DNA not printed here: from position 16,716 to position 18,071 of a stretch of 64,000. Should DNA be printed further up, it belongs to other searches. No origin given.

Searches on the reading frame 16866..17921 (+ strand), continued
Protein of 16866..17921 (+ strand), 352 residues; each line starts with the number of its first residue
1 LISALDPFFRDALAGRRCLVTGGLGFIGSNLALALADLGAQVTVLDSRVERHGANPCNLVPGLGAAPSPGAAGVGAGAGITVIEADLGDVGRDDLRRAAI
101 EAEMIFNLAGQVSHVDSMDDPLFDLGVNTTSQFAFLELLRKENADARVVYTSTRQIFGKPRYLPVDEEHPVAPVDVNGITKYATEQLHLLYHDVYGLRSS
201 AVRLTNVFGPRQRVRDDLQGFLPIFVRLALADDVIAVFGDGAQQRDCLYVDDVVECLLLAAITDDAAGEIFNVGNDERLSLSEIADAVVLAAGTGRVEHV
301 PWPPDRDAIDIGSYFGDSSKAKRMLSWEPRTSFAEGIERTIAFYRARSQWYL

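Call 82: find_homologous_proteins(query=A6, max_evalue=1e-40)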
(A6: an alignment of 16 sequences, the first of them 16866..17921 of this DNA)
Query A6 (16 sequences) (352 aa, profile of the alignment): 7980 proteins with E <= 1e-40 among 8000 candidates; the best 120 are listed.
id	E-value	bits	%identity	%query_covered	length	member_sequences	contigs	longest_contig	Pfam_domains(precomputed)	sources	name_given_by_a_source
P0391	1.0e-161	556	47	93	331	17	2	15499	PF04321.24,PF16363.12,PF02719.22,PF01073.26,PF01370.28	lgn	-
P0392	2.9e-161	554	49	97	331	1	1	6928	PF04321.24,PF16363.12,PF02719.22,PF01073.26,PF01370.28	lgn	-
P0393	3.8e-161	554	45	97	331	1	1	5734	PF04321.24,PF16363.12,PF02719.22,PF01073.26,PF01370.28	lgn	-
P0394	7.5e-161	553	46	97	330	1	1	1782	PF04321.24,PF16363.12,PF02719.22,PF01073.26,PF01370.28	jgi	-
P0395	2.4e-160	551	49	97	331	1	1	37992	PF04321.24,PF16363.12,PF02719.22,PF01073.26,PF01370.28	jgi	jgi:UDP-glucose 4-epimerase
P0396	4.4e-160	550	-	-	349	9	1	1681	PF04321.24,PF16363.12,PF02719.22,PF01073.26,PF01370.28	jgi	jgi:UDP-glucose 4-epimerase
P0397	5.8e-160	550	47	97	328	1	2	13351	PF04321.24,PF16363.12,PF02719.22,PF01073.26,PF01370.28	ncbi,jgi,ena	-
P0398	7.2e-160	549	48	97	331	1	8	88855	PF04321.24,PF16363.12,PF02719.22,PF01073.26,PF01370.28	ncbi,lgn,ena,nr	ncbi:MAG: NAD-dependent epimerase/dehydratase family protein [Anaerolineae bacterium]|nr:NAD-depende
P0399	7.2e-160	549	47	97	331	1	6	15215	PF04321.24,PF16363.12,PF02719.22,PF01073.26,PF01370.28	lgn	-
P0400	1.0e-159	549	46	97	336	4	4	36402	PF04321.24,PF16363.12,PF02719.22,PF01073.26,PF01370.28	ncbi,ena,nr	ncbi:MAG: NAD-dependent epimerase/dehydratase family protein [Anaerolineae bacterium]|nr:NAD-depende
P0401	1.3e-159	549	46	97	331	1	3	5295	PF04321.24,PF16363.12,PF02719.22,PF01073.26,PF01370.28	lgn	-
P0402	2.0e-159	548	44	96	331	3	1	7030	PF04321.24,PF16363.12,PF02719.22,PF01073.26,PF01370.28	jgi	jgi:UDP-glucose 4-epimerase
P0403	2.6e-159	548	44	97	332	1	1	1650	PF04321.24,PF16363.12,PF02719.22,PF01073.26,PF01370.28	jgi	jgi:UDP-glucose 4-epimerase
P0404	3.1e-159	547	44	96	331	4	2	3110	PF04321.24,PF16363.12,PF02719.22,PF01073.26,PF01370.28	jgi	jgi:UDP-glucose 4-epimerase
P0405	6.2e-159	546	44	96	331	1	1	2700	PF04321.24,PF16363.12,PF02719.22,PF01073.26,PF01370.28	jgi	jgi:UDP-glucose 4-epimerase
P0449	1.2e-156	539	47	96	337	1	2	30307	PF04321.24,PF16363.12,PF02719.22,PF01073.26,PF01370.28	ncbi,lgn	ncbi:NAD-dependent epimerase/dehydratase family protein [Chloroflexus aurantiacus]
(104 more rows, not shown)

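Call 83: find_encoding_contigs(protein=P0449, flank=8000, max_places=2)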
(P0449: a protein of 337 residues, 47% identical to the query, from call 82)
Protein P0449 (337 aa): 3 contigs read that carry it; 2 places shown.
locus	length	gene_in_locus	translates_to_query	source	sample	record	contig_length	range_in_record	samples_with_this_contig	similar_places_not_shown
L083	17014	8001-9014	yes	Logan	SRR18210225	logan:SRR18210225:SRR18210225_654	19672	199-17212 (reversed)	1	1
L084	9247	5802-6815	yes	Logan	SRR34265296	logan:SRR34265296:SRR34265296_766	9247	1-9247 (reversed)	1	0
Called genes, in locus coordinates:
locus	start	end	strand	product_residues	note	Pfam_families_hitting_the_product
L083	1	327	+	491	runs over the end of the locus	PF01336:tRNA_anti-codon, PF00152:tRNA-synt_2, PF01409:tRNA-synt_2d (faint)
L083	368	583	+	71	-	-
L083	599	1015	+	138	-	PF02661:Fic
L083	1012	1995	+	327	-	PF01370:Epimerase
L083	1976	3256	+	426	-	PF01553:Acyltransferase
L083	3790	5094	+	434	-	PF07995:GSDH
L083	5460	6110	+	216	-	PF00027:cNMP_binding, PF13545:HTH_Crp_2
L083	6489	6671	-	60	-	PF04964:Flp_Fap (weak)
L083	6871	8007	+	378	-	PF01041:DegT_DnrJ_EryC1, PF01212:Beta_elim_lyase (faint), PF01053:Cys_Met_Meta_PP (weak)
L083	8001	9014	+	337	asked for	PF04321:RmlD_sub_bind, PF01073:3Beta_HSD, PF01370:Epimerase, PF02719:Polysacc_synt_2 (weak), PF16363:GDP_Man_Dehyd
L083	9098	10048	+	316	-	PF01073:3Beta_HSD, PF01370:Epimerase, PF02719:Polysacc_synt_2 (faint), PF04321:RmlD_sub_bind, PF16363:GDP_Man_Dehyd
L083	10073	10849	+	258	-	PF00483:NTP_transferase, PF12804:NTP_transf_3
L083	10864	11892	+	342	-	PF01073:3Beta_HSD, PF01370:Epimerase, PF04321:RmlD_sub_bind, PF16363:GDP_Man_Dehyd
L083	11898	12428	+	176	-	PF00908:dTDP_sugar_isom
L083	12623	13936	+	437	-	PF01408:GFO_IDH_MocA (faint), PF03447:NAD_binding_3, PF21135:DRL_cat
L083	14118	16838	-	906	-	PF00690:Cation_ATPase_N, PF00122:E1-E2_ATPase, PF00702:Hydrolase, PF13246:Cation_ATPase, PF12710:HAD (weak), PF08282:Hydrolase_3 (faint), PF00689:Cation_ATPase_C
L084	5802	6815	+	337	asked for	PF04321:RmlD_sub_bind, PF01073:3Beta_HSD, PF01370:Epimerase, PF02719:Polysacc_synt_2 (weak), PF16363:GDP_Man_Dehyd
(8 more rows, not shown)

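Call 84: search_protein_families(library=ncbifam, proteins=[L083:6871-8004:+, L083:8001-9011:+, L083:9098-10045:+, L083:10073-10846:+, L083:10864-11889:+, L083:11898-12425:+, L083:12623-13933:+, L083:1012-1992:+], max_evalue=1e-15)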
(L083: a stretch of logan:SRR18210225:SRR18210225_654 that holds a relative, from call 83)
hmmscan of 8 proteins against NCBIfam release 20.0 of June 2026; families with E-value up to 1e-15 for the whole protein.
L083:6871-8004:+ (378 aa): 7 families
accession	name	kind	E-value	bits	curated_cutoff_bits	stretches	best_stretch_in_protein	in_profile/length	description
TIGR03588.1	PseC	equivalog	3e-73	246.9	423.5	1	15-373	5-377/380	UDP-4-amino-4,6-dideoxy-N-acetyl-beta-L-altrosamine transaminase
NF008658.2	PRK11658.1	equivalog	9.9e-67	225.2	631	1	15-373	8-374/379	UDP-4-amino-4-deoxy-L-arabinose aminotransferase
NF008687.0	PRK11706.1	equivalog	2e-54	184.8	375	1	49-373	40-371/375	dTDP-4-amino-4,6-dideoxygalactose transaminase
TIGR04427.1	PLP_DesI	equivalog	3.6e-52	177.8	650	1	31-373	42-380/390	dTDP-4-dehydro-6-deoxyglucose aminotransferase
TIGR04181.1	NHT_00031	hypoth_equivalog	1.2e-46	159.2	420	1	30-355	19-357/359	LegC family aminotransferase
NF011936.0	PRK15407.1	equivalog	1e-44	153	423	1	34-224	59-251/440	lipopolysaccharide biosynthesis protein RfbH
TIGR02379.1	ECA_wecE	subfamily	4.4e-43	147.5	434.85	1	54-372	45-371/376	dTDP-4-amino-4,6-dideoxy-D-glucose transaminase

L083:8001-9011:+ (337 aa): 10 families
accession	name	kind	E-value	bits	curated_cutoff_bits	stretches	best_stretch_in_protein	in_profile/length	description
TIGR01181.1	dTDP_gluc_dehyt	equivalog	5.3e-43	147.3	365.1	1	11-328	1-317/321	dTDP-glucose 4,6-dehydratase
TIGR04180.1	EDH_00030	hypoth_equivalog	2.9e-34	118.5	475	1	12-309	1-296/297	NAD-dependent 4,6-dehydratase LegB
TIGR01179.1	galE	equivalog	2e-29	102.5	262.3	1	11-324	1-327/332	UDP-glucose 4-epimerase GalE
TIGR02197.1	heptose_epim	equivalog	1.9e-26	93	274.6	1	12-319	1-310/316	ADP-glyceromanno-heptose 6-epimerase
NF011728.1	PRK15181.1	equivalog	2e-24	86.3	760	1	10-325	16-340/348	Vi polysaccharide biosynthesis UDP-N-acetylglucosaminuronic acid C-4 epimerase TviC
NF007582.0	PRK10217.1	equivalog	7.7e-22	77.9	698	1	11-327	3-336/355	dTDP-glucose 4,6-dehydratase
NF007490.0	PRK10084.1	subfamily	2.5e-21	76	649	1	11-327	2-339/361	dTDP-glucose 4,6-dehydratase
NF008872.0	PRK11908.1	equivalog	6.2e-17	61.7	294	0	11-327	3-340/349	bifunctional UDP-4-keto-pentose/UDP-xylose synthase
TIGR02622.1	CDP_4_6_dhtase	equivalog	7.1e-17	61.6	278.45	0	7-137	2-135/352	CDP-glucose 4,6-dehydratase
NF043036.1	ErythonDh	equivalog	1.2e-16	60.8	325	1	11-283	2-279/321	D-erythronate dehydrogenase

L083:9098-10045:+ (316 aa): 10 families
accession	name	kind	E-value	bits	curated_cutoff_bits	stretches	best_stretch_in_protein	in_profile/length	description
TIGR01181.1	dTDP_gluc_dehyt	equivalog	2.9e-42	144.9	365.1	1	2-309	1-314/321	dTDP-glucose 4,6-dehydratase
TIGR01179.1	galE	equivalog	1.7e-33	115.9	262.3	1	2-309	1-328/332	UDP-glucose 4-epimerase GalE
TIGR04180.1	EDH_00030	hypoth_equivalog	3e-33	115.2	475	1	3-293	1-296/297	NAD-dependent 4,6-dehydratase LegB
NF008872.0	PRK11908.1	equivalog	2.7e-31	108.9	294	1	2-312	3-341/349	bifunctional UDP-4-keto-pentose/UDP-xylose synthase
NF005998.1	PRK08125.1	equivalog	5.3e-30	104.4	777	1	2-306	317-649/649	bifunctional UDP-4-amino-4-deoxy-L-arabinose formyltransferase/UDP-glucuronic acid oxidase ArnA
NF011728.1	PRK15181.1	equivalog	6.6e-26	91.1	760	1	2-307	17-338/348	Vi polysaccharide biosynthesis UDP-N-acetylglucosaminuronic acid C-4 epimerase TviC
NF007582.0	PRK10217.1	equivalog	3.2e-25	89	698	1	2-307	3-332/355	dTDP-glucose 4,6-dehydratase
NF007490.0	PRK10084.1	subfamily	2.3e-24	86.1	649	1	1-308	1-336/361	dTDP-glucose 4,6-dehydratase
TIGR02197.1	heptose_epim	equivalog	1.5e-18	67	274.6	1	3-307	1-314/316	ADP-glyceromanno-heptose 6-epimerase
NF007956.0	PRK10675.1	subfamily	4e-18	65.6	394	1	1-308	1-331/338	UDP-glucose 4-epimerase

L083:10073-10846:+ (258 aa): 6 families
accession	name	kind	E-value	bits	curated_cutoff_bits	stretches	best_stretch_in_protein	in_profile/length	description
TIGR02623.1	G1P_cyt_trans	equivalog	1.8e-139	463.4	300.25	1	1-257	1-255/255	glucose-1-phosphate cytidylyltransferase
TIGR03992.1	Arch_glmU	subfamily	1.2e-23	83.7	292.1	0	1-81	1-81/393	bifunctional sugar-1-phosphate nucleotidylyltransferase/acetyltransferase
NF049965.1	GlMnHpPGnyltfHddC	equivalog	5e-23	81.9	300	0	1-82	1-81/221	D-glycero-D-manno-heptose 1-phosphate guanosyltransferase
NF052502.1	man1P_GTase_Rv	exception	4.8e-22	78.3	440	0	97-237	76-220/352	mannose-1-phosphate guanylyltransferase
NF041313.1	UDPGP_AglF_Halo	equivalog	6.3e-19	68.4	400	0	1-88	1-87/234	UTP--glucose-1-phosphate uridylyltransferase AglF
NF045761.1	NAMPUrTaseMurU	equivalog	5e-18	65.8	250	0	1-76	1-76/226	N-acetylmuramate alpha-1-phosphate uridylyltransferase MurU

L083:10864-11889:+ (342 aa): 3 families
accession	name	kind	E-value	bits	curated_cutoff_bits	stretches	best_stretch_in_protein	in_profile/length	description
TIGR01179.1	galE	equivalog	3.2e-27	95.2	262.3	1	2-292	1-312/332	UDP-glucose 4-epimerase GalE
TIGR04180.1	EDH_00030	hypoth_equivalog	9.8e-18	64.2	475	1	3-256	1-256/297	NAD-dependent 4,6-dehydratase LegB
NF007956.0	PRK10675.1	subfamily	3.1e-17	62.7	394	0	1-283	1-309/338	UDP-glucose 4-epimerase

L083:11898-12425:+ (176 aa): 1 family
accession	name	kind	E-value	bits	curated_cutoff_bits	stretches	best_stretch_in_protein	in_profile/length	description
TIGR01221.1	rmlC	equivalog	7e-55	185.5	155.75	1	3-174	2-172/176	dTDP-4-dehydrorhamnose 3,5-epimerase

L083:12623-13933:+ (437 aa): 0 families

L083:1012-1992:+ (327 aa): 0 families
